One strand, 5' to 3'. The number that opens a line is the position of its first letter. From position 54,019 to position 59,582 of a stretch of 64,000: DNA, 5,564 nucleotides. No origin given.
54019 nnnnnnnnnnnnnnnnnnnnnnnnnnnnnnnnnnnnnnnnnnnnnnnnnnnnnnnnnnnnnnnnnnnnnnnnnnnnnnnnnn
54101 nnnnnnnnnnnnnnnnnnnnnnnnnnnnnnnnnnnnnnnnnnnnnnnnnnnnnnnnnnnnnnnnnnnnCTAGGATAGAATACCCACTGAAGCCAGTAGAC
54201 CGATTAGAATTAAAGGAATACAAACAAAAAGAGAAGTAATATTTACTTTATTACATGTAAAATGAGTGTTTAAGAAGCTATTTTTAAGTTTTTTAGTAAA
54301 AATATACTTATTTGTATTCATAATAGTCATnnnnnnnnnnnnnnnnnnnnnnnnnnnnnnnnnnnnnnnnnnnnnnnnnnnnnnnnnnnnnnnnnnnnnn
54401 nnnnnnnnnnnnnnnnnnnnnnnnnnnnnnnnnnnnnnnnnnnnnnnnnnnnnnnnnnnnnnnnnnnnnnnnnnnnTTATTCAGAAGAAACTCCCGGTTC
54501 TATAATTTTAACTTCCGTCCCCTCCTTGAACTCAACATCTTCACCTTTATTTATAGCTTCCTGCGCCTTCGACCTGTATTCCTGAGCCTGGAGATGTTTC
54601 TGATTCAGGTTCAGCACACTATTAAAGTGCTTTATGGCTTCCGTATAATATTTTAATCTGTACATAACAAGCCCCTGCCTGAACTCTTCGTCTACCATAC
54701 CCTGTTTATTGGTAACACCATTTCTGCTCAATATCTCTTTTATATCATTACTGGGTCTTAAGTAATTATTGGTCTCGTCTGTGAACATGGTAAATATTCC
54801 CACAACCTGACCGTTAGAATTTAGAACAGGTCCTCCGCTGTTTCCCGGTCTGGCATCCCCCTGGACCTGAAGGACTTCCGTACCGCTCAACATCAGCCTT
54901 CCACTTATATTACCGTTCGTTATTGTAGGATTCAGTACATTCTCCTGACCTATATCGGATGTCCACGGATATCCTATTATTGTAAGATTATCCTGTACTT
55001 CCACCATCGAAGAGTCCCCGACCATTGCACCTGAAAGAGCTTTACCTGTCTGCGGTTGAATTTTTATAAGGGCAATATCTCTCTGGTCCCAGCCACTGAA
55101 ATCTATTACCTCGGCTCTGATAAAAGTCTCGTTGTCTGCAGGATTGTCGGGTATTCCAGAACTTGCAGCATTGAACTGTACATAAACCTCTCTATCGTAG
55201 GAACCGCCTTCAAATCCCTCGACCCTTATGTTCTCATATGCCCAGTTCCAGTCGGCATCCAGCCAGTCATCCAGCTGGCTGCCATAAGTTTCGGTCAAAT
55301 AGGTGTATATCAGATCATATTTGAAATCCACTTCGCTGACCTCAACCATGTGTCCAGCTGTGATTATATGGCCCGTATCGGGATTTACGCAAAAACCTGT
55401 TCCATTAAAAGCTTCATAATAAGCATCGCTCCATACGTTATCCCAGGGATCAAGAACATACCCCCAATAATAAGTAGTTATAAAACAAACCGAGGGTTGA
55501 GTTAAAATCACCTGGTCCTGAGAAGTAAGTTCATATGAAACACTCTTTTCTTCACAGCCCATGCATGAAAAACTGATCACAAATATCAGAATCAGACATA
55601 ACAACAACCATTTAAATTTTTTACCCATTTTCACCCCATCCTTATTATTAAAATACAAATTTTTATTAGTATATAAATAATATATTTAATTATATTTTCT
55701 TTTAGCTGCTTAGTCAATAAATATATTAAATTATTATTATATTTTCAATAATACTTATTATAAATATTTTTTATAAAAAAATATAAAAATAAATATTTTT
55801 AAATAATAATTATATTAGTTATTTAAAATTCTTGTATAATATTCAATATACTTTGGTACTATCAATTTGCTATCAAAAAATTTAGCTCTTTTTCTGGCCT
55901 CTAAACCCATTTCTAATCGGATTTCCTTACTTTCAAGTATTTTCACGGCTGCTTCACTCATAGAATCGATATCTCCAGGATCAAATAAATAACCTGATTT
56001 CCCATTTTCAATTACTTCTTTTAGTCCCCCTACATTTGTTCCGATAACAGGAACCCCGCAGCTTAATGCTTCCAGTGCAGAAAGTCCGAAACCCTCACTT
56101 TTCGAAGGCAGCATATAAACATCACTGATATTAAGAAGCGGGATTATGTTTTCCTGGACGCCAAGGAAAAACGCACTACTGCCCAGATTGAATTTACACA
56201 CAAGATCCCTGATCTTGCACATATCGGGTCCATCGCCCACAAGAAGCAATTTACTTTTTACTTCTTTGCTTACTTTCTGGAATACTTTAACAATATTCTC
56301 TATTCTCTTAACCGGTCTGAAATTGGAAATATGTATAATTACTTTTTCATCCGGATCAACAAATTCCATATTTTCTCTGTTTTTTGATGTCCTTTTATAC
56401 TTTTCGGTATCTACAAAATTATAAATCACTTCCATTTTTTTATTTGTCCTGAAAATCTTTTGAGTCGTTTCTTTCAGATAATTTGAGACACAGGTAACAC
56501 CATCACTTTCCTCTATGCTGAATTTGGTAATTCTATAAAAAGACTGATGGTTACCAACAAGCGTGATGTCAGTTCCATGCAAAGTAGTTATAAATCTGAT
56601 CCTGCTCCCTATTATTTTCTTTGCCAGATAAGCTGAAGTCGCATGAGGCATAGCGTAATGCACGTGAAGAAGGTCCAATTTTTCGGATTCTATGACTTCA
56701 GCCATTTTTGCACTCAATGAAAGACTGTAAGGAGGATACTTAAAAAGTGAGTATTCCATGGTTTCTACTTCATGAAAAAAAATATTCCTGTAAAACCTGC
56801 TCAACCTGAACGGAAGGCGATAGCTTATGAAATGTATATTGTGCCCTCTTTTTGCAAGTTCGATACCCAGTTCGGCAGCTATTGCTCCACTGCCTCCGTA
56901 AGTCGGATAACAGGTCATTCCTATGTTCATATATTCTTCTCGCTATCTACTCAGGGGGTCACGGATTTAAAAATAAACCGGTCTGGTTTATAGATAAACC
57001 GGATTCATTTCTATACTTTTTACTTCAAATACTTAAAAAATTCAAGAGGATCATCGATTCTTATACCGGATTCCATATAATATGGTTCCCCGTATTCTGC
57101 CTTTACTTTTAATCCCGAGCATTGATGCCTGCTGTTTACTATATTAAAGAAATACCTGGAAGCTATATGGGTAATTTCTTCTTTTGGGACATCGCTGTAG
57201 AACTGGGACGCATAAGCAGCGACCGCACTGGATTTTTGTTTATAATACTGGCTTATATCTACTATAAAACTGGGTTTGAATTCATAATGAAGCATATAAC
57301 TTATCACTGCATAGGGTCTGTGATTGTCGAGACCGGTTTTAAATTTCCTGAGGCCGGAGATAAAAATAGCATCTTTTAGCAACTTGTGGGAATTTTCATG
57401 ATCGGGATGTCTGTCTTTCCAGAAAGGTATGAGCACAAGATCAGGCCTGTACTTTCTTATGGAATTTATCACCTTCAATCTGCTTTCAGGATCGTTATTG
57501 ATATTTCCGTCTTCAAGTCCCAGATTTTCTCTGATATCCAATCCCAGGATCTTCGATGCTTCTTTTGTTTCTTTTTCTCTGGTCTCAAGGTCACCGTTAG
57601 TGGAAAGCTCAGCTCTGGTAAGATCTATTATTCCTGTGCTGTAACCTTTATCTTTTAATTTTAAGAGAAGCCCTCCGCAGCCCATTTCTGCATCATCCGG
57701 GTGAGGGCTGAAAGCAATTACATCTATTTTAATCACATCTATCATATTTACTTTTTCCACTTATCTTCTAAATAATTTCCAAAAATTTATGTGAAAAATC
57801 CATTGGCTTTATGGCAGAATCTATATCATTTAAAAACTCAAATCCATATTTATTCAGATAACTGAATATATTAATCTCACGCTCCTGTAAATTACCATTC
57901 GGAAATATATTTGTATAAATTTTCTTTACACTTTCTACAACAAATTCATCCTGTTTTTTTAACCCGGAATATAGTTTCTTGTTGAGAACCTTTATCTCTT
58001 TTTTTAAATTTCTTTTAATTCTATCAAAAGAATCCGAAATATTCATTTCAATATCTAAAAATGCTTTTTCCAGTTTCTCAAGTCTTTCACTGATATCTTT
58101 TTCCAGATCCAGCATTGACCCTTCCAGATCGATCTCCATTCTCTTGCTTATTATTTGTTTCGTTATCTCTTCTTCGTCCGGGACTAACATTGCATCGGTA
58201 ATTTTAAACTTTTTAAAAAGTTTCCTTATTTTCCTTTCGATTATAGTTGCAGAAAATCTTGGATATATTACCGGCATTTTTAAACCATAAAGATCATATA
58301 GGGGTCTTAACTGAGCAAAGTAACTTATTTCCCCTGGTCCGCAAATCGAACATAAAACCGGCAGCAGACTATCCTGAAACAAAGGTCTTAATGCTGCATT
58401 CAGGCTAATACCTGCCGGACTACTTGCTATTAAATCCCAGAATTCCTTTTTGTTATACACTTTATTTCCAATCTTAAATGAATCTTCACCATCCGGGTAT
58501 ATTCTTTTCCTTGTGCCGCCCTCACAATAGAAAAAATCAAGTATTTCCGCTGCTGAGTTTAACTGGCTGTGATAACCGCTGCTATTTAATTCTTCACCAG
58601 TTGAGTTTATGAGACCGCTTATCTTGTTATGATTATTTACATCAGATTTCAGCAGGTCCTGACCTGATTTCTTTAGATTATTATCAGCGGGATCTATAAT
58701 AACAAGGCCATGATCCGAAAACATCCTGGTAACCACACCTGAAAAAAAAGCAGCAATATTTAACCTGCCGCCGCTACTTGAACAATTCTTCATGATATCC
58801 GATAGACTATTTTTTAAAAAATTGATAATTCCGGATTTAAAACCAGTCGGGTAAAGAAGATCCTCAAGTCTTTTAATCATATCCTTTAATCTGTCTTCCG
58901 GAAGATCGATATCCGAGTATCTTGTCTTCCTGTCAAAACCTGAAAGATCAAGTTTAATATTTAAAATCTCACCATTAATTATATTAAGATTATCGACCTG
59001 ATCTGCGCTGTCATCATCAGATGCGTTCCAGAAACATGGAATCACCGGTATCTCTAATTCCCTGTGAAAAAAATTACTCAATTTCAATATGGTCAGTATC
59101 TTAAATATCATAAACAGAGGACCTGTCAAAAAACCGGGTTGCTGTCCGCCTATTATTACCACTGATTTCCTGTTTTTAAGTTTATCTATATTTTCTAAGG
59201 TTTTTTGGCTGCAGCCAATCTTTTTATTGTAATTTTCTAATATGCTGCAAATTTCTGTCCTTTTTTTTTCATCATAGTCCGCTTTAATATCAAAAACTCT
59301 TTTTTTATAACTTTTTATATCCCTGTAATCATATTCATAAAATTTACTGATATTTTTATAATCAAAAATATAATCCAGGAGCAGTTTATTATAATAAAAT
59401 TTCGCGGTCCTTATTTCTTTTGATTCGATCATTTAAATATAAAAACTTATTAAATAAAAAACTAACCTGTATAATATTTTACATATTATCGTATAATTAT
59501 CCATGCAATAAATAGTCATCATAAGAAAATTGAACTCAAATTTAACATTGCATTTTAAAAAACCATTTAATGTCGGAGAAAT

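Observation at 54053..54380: Hidden Ile/Leu/Val-rich leader peptide and SD-sequestering switch upstream of the ilvD operon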

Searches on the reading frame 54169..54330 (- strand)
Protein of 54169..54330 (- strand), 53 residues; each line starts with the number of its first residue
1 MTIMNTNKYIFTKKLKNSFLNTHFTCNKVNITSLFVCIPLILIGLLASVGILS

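Call 7: search_protein_families(library=pfam, proteins=[window:54169-54330:-], max_evalue=1)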
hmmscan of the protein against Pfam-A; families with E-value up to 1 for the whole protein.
window:54169-54330:- (53 aa): 1 family
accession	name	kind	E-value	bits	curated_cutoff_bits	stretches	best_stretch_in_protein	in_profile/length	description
PF18303.6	Saf_2TM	-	0.005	17.2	29.5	1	11-46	50-84/152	SAVED-fused 2TM effector domain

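Call 14: find_homologous_proteins(query=window:54172-54321:-, max_evalue=10)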
Query seq(50 aa) (50 aa): 1 proteins with E <= 10 among 1 candidates.
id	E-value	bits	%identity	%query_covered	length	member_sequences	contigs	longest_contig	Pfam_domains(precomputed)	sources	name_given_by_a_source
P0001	5.0e-24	99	100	100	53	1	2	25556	-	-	-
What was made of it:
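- Tried and rejected: Peptide searches: the window peptide alone found only itself (call 14).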

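Call 50: find_homologous_proteins(query=A2, max_evalue=10)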
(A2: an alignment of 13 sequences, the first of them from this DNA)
Query A2 (13 sequences) (50 aa, profile of the alignment): 24 proteins with E <= 10 among 8000 candidates.
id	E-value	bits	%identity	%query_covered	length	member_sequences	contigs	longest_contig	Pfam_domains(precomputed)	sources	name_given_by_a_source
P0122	7.8e-24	101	60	60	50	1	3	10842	-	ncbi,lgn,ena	ncbi:hypothetical protein ES703_10383 [subsurface metagenome]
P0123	2.5e-23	99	58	100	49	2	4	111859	-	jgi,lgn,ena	-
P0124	7.5e-23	98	60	100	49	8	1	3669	-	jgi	jgi:hypothetical protein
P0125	1.0e-22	97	58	100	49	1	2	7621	-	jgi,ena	-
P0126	3.0e-22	96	54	100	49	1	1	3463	-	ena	-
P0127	3.1e-22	96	76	100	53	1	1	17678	-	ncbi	-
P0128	4.6e-22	95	55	58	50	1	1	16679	-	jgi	jgi:hypothetical protein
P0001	1.0e-21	94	100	100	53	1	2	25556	-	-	-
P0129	1.8e-21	93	60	100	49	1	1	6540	-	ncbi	-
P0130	3.4e-21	93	52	100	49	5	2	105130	-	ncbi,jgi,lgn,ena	jgi:hypothetical protein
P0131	8.2e-21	91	56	100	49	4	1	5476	-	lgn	-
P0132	1.4e-20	91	54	100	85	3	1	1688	-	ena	-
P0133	2.6e-20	90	48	100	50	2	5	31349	-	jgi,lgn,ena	jgi:hypothetical protein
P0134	2.5e-19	87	58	48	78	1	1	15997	-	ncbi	-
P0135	5.8e-19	85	54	100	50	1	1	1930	-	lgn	-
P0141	3.5e-15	73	48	42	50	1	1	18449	-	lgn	-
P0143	3.1e-12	64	42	100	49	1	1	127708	-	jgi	-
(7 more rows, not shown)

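Call 52: find_encoding_contigs(protein=P0143, flank=2500, max_places=2)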
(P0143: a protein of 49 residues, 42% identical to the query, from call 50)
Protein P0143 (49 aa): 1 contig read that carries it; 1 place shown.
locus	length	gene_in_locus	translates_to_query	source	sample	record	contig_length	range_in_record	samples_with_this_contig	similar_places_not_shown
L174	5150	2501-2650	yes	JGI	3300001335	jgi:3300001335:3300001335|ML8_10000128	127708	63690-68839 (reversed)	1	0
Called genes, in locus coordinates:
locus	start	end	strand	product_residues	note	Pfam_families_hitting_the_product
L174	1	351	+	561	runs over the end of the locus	PF10079:Rossmann-like_BshC, PF24850:CC_BshC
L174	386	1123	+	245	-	PF02585:PIG-L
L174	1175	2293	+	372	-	PF13439:Glyco_transf_4, PF13579:Glyco_trans_4_4, PF13477:Glyco_trans_4_2, PF13524:Glyco_trans_1_2 (faint), PF00534:Glycos_transf_1, PF13692:Glyco_trans_1_4, PF20706:GT4-conflict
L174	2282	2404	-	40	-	-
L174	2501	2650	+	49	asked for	-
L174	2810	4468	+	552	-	PF00920:ILVD_EDD_N, PF24877:ILV_EDD_C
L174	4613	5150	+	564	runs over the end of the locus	PF02776:TPP_enzyme_N, PF00205:TPP_enzyme_M, PF02775:TPP_enzyme_C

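Call 53: find_encoding_contigs(protein=P0141, flank=2500, max_places=2)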
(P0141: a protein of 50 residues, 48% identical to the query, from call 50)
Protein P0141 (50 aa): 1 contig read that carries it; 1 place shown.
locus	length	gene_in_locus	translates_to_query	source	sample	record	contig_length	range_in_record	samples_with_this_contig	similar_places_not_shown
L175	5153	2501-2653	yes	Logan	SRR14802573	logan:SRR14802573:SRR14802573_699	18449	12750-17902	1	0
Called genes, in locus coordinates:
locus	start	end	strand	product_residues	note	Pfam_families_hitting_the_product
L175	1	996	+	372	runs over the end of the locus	PF13439:Glyco_transf_4, PF13579:Glyco_trans_4_4, PF13477:Glyco_trans_4_2, PF00534:Glycos_transf_1, PF13692:Glyco_trans_1_4, PF20706:GT4-conflict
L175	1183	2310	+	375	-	PF13365:Trypsin_2, PF00089:Trypsin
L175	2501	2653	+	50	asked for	-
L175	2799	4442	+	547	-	PF00920:ILVD_EDD_N, PF24877:ILV_EDD_C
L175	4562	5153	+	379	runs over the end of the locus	?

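Call 54: search_protein_representatives(protein=window:54172-54321:-)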
Query: 50 residues. Proteins with E-value up to 0.001 (for the whole library): 4; up to 1e-10: 1; up to 1e-30: 0. The best 4 are listed.
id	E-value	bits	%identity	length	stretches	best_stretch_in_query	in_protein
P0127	7.2e-17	75.3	76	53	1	1-50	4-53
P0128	6.6e-06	41.4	60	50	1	1-50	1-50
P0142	1.6e-05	40.2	66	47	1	1-50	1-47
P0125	3.1e-04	36.3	59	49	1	1-50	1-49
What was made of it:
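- No homologue exists outside this ilvD context among 1.8 billion representative proteins (call 54).
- Tried and rejected: The exhaustive representative search found four proteins, all from the same family (call 54).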

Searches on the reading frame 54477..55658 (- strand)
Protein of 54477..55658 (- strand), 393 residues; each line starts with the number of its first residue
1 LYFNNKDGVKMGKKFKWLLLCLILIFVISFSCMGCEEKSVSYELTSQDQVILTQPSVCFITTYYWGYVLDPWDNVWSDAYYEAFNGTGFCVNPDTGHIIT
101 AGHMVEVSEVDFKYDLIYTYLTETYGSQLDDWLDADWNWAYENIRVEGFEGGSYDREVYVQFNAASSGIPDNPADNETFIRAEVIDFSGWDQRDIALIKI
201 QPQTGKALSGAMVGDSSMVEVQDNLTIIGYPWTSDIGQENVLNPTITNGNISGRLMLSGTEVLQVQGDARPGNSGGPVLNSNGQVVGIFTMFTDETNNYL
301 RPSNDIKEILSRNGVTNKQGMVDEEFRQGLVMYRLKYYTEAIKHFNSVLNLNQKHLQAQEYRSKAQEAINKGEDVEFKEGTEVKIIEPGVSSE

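Call 6: search_protein_families(library=ncbifam, proteins=[window:54477-55658:-], max_evalue=0.00001)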
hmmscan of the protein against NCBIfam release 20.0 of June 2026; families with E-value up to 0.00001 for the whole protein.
window:54477-55658:- (393 aa): 9 families
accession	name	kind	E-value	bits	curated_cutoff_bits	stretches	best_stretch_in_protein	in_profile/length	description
TIGR02037.1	degP_htrA_DO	subfamily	4.1e-14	52.4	416.2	1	191-296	105-205/434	Do family serine endopeptidase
NF041521.1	HhoA_HhoB_HtrA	equivalog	3.8e-12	46.1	450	1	193-297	104-205/335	HhoA/HhoB/HtrA family serine endopeptidase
NF033740.0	MarP_fam_protase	equivalog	4.2e-11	42.5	250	1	180-293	246-356/390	MarP family serine protease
NF040960.1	MamE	equivalog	4.3e-11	42.1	800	1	192-291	171-266/659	magnetosome formation protease MamE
NF047968.1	SerProtHtrA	equivalog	5.6e-11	42.4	470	1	192-293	135-234/357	serine protease HtrA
NF053637.1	SerProtHtrAspr2045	equivalog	9.8e-08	31.3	650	1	193-290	153-252/394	serine protease HtrA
NF007526.1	PRK10139.1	equivalog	9.8e-07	27.8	756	1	190-291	136-232/456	serine endoprotease DegQ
NF008147.1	PRK10898.1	equivalog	1.2e-06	27.9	408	1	193-298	125-224/352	outer membrane-stress sensor serine endopeptidase DegS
TIGR02038.1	protease_degS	equivalog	2.5e-06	26.9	422.95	1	189-298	120-224/351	outer membrane-stress sensor serine endopeptidase DegS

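Call 7: search_protein_families(library=pfam, proteins=[window:54477-55658:-], max_evalue=1)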
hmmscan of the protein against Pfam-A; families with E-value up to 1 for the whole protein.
window:54477-55658:- (393 aa): 11 families
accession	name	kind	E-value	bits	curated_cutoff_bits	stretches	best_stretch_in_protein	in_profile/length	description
PF13365.12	Trypsin_2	-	1.5e-20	74.8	27.6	1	86-288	1-144/144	Trypsin-like peptidase domain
PF00089.32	Trypsin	-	4.6e-12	46.7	20.6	1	187-295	80-200/220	Trypsin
PF00949.27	Peptidase_S7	-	0.00039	20.7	20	1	258-291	82-115/131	Peptidase S7, Flavivirus NS3 serine protease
PF07719.23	TPR_2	-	0.002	18.6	27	1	326-354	5-33/34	Tetratricopeptide repeat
PF01732.22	Mycop_pep_DUF31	-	0.047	13.8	27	1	256-289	311-344/346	Mycoplasma peptidase (DUF31)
PF02907.21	Peptidase_S29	-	0.057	13.6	25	1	272-291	108-127/149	Hepatitis C virus NS3 protease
PF04212.24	MIT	-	0.077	13.5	30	1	335-373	24-62/66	MIT (microtubule interacting and transport) domain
PF10255.15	Paf67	-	0.13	11.7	27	1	335-374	175-213/397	RNA polymerase I-associated factor PAF67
PF14853.12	Fis1_TPR_C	-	0.17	12.5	25.3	1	333-371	12-50/53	Fis1 C-terminal tetratricopeptide repeat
PF16730.10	DnaGprimase_HBD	-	0.27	11.7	25.9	1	323-373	64-115/118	DnaG-primase C-terminal, helicase-binding domain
PF10459.15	Peptidase_S46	-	0.34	9.9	22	1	268-288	629-649/698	Peptidase S46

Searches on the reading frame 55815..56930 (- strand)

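Call 7: search_protein_families(library=pfam, proteins=[window:55815-56930:-], max_evalue=1)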
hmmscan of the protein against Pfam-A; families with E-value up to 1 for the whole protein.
window:55815-56930:- (371 aa): 9 families
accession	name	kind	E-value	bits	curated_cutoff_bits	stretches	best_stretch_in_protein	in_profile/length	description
PF00534.26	Glycos_transf_1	-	6e-39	133.8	26.4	1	191-348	11-172/172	Glycosyl transferases group 1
PF13692.12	Glyco_trans_1_4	-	2.5e-31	109.3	27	1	195-333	1-141/142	Glycosyl transferases group 1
PF13439.12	Glyco_transf_4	-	1.1e-28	100.8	28.5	1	11-177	1-170/170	Glycosyltransferase Family 4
PF13477.12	Glyco_trans_4_2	-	3.9e-14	53.4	23.4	1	24-149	19-139/139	Glycosyl transferase 4-like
PF13579.12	Glyco_trans_4_4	-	3e-11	44.4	29.7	1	12-171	1-157/158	Glycosyl transferase 4-like domain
PF20706.3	GT4-conflict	-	4.4e-10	39.5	26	1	261-310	274-323/385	Family 4 Glycosyltransferase in conflict systems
PF13524.12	Glyco_trans_1_2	-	0.00023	21.5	25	1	285-349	67-129/144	Glycosyl transferase-like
PF08323.17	Glyco_transf_5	-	0.0036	17.5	22.7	0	6-44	8-48/239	Starch synthase catalytic domain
PF12254.13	DNA_pol_alpha_N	-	0.12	12.9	26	1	157-195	12-53/66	DNA polymerase alpha subunit p180 N terminal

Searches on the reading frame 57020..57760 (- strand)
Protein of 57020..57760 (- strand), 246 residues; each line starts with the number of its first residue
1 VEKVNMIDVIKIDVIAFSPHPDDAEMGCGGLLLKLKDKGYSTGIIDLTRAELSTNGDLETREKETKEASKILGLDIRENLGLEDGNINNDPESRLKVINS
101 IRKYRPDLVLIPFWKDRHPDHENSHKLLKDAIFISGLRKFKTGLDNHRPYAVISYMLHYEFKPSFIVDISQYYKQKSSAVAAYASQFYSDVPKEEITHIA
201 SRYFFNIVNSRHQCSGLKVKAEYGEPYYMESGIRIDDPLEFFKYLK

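Call 7: search_protein_families(library=pfam, proteins=[window:57020-57760:-], max_evalue=1)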
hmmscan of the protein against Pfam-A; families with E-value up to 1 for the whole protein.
window:57020-57760:- (246 aa): 1 family
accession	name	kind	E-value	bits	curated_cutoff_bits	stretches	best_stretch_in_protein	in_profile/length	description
PF02585.22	PIG-L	-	8.6e-25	88.2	28.2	1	16-131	2-128/129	GlcNAc-PI de-N-acetylase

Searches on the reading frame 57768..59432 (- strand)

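Call 7: search_protein_families(library=pfam, proteins=[window:57768-59432:-], max_evalue=1)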
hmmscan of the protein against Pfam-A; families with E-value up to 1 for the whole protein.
window:57768-59432:- (554 aa): 2 families
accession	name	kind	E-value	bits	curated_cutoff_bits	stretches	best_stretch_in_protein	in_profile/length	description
PF10079.15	Rossmann-like_BshC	-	3.4e-88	297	27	1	5-392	4-379/380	Bacillithiol biosynthesis BshC, N-terminal Rossmann-like domain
PF24850.1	CC_BshC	-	1.9e-25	90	27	1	395-552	1-158/159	Bacillithiol biosynthesis BshC, C-terminal coiled-coil domain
